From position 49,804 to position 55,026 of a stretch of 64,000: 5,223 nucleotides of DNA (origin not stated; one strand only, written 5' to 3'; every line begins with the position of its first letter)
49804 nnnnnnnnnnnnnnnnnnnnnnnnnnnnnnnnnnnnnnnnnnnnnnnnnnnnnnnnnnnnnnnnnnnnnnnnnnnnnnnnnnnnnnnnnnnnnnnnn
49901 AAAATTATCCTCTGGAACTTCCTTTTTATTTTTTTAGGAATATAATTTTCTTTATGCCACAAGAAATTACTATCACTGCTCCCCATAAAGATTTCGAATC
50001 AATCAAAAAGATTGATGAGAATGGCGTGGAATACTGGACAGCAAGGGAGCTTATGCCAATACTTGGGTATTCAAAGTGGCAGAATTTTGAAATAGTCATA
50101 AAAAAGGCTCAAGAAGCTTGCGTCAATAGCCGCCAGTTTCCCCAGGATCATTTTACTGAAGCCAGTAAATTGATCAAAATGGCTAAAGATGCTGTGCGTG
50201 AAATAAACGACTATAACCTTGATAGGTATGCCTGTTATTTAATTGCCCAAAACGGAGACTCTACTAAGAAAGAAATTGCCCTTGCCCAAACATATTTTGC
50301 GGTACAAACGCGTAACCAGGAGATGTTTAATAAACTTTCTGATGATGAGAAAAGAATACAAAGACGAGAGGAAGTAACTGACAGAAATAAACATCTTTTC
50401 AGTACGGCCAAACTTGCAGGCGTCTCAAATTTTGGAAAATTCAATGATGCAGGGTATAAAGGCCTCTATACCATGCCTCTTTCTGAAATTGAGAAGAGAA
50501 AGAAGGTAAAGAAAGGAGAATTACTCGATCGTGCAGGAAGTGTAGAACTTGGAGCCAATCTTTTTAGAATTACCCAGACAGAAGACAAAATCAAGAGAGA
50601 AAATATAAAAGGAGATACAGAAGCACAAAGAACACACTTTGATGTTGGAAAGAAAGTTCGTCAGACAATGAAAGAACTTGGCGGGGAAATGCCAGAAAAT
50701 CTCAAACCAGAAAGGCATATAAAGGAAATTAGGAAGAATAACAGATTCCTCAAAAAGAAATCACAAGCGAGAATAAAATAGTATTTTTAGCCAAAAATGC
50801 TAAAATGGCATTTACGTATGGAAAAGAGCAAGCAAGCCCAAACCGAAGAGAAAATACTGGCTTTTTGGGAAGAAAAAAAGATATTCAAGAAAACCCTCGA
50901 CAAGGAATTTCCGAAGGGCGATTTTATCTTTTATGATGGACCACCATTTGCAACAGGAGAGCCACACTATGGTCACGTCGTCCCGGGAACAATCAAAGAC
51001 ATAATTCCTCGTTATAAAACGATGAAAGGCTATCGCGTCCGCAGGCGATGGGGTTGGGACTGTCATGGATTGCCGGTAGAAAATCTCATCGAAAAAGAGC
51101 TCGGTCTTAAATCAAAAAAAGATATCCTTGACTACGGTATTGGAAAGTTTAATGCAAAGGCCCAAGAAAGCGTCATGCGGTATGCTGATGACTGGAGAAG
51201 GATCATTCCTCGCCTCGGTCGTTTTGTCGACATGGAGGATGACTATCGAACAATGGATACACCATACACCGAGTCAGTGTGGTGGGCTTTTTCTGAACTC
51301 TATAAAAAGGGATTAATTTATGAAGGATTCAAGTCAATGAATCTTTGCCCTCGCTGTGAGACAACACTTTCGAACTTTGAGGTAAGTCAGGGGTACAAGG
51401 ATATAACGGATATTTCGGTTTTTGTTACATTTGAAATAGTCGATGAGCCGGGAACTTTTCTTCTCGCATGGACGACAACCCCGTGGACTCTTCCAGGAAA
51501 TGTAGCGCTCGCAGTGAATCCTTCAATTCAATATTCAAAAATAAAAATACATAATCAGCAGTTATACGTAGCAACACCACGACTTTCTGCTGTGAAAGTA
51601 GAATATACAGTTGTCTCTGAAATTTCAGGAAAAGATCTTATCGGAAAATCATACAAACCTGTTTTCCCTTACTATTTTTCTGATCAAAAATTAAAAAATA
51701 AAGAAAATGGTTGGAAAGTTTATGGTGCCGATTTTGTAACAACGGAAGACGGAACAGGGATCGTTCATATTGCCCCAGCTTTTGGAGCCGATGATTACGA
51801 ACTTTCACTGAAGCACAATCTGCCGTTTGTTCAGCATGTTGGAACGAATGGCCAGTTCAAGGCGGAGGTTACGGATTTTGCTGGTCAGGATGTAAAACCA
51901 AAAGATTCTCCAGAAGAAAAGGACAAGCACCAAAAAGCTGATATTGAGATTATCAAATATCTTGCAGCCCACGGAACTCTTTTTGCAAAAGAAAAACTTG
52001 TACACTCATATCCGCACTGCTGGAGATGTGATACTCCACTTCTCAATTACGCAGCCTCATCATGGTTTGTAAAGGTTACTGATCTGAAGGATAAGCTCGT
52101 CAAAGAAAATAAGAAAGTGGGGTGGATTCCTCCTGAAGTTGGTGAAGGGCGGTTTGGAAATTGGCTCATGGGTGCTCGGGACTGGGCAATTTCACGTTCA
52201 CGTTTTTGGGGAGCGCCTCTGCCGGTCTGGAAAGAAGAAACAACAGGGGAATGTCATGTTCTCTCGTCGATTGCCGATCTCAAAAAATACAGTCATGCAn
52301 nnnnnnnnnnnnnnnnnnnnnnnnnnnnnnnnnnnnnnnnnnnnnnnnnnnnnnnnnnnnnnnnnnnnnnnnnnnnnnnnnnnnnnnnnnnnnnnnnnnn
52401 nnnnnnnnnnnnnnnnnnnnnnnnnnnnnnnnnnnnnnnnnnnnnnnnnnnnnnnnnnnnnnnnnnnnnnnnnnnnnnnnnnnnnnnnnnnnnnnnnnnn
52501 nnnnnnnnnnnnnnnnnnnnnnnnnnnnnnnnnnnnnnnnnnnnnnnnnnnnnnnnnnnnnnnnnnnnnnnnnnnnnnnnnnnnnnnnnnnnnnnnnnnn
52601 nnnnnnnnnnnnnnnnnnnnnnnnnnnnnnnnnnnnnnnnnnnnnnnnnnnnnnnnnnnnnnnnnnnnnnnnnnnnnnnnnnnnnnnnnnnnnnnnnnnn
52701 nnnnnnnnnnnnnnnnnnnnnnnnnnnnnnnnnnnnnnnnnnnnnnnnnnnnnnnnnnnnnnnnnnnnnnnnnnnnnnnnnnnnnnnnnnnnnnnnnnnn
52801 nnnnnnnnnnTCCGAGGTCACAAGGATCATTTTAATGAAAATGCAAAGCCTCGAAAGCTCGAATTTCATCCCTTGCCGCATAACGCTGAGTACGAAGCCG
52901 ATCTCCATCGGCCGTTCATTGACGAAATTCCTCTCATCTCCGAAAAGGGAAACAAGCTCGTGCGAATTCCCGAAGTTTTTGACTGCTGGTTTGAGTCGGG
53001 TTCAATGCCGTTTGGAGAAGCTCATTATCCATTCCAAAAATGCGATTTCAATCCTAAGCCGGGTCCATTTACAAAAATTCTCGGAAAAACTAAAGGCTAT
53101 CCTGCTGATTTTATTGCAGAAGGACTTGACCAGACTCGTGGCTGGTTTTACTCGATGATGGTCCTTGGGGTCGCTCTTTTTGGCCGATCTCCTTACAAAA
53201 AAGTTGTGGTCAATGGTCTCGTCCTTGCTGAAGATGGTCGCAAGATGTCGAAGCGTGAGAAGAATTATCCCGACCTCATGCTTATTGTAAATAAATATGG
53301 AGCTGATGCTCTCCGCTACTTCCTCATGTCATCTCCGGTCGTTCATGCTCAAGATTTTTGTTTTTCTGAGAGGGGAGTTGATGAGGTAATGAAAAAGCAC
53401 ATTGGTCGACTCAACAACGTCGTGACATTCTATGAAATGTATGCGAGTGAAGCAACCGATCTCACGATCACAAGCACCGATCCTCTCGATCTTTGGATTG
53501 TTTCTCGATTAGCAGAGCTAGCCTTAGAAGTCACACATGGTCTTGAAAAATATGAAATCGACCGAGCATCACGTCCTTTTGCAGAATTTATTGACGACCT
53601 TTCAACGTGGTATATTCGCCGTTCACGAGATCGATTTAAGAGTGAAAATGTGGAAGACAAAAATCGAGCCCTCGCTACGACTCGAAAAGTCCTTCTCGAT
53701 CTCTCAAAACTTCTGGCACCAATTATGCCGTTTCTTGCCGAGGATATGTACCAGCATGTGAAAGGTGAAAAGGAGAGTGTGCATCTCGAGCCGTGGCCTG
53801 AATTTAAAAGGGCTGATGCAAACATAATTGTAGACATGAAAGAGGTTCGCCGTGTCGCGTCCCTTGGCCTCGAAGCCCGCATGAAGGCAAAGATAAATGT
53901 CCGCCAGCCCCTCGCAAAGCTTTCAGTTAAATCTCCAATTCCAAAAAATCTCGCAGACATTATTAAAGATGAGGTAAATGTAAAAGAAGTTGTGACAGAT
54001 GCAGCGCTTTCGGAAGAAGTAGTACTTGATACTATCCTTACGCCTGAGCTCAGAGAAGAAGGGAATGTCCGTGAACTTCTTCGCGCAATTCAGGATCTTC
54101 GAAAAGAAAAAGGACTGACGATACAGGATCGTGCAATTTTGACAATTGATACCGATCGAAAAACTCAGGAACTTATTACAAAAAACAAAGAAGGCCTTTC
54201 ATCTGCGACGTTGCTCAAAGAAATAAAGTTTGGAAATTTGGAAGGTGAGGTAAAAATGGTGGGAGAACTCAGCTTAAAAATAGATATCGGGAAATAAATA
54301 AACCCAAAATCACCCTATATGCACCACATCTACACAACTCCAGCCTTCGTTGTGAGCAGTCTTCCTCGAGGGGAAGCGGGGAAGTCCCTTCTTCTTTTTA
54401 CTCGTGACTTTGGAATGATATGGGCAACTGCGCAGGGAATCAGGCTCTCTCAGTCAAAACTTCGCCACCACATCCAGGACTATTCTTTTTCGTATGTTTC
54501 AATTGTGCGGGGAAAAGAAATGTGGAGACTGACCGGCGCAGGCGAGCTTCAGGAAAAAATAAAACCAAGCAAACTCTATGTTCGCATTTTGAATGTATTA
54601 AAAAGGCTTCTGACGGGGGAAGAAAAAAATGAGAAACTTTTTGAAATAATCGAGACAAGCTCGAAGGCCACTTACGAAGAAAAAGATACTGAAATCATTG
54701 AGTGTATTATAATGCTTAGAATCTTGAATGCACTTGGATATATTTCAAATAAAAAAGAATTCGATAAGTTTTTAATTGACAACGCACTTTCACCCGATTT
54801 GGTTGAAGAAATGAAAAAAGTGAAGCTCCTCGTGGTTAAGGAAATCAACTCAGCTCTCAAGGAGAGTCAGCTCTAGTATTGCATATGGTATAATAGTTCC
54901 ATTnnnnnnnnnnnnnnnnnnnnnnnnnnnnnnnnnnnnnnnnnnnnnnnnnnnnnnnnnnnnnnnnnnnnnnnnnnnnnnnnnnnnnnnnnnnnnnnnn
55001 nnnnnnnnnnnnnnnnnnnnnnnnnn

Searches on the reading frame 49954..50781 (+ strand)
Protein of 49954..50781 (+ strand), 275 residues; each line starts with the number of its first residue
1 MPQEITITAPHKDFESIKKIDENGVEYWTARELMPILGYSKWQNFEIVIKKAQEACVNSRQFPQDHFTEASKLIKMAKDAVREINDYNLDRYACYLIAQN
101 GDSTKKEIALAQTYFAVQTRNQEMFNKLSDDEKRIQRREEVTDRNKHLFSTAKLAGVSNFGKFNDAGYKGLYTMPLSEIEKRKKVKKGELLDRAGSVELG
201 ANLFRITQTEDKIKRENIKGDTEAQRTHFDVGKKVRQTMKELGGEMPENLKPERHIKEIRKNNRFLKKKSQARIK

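Call 32: search_protein_families(library=pfam, proteins=[window:49954-50781:+], max_evalue=0.0001)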
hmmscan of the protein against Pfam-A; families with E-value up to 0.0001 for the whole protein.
window:49954-50781:+ (275 aa): 1 family
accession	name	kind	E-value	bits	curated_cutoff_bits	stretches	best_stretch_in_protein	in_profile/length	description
PF02498.22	Bro-N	-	3.2e-09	37.7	25.6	1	18-114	3-94/96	BRO family, N-terminal domain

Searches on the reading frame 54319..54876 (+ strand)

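Call 32: search_protein_families(library=pfam, proteins=[window:54319-54876:+], max_evalue=0.0001)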
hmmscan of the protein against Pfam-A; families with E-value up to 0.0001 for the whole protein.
window:54319-54876:+ (185 aa): 1 family
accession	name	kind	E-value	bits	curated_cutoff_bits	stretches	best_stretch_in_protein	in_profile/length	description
PF11967.14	RecO_N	-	6.5e-08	32.9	27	1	1-73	1-73/80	Recombination protein O N terminal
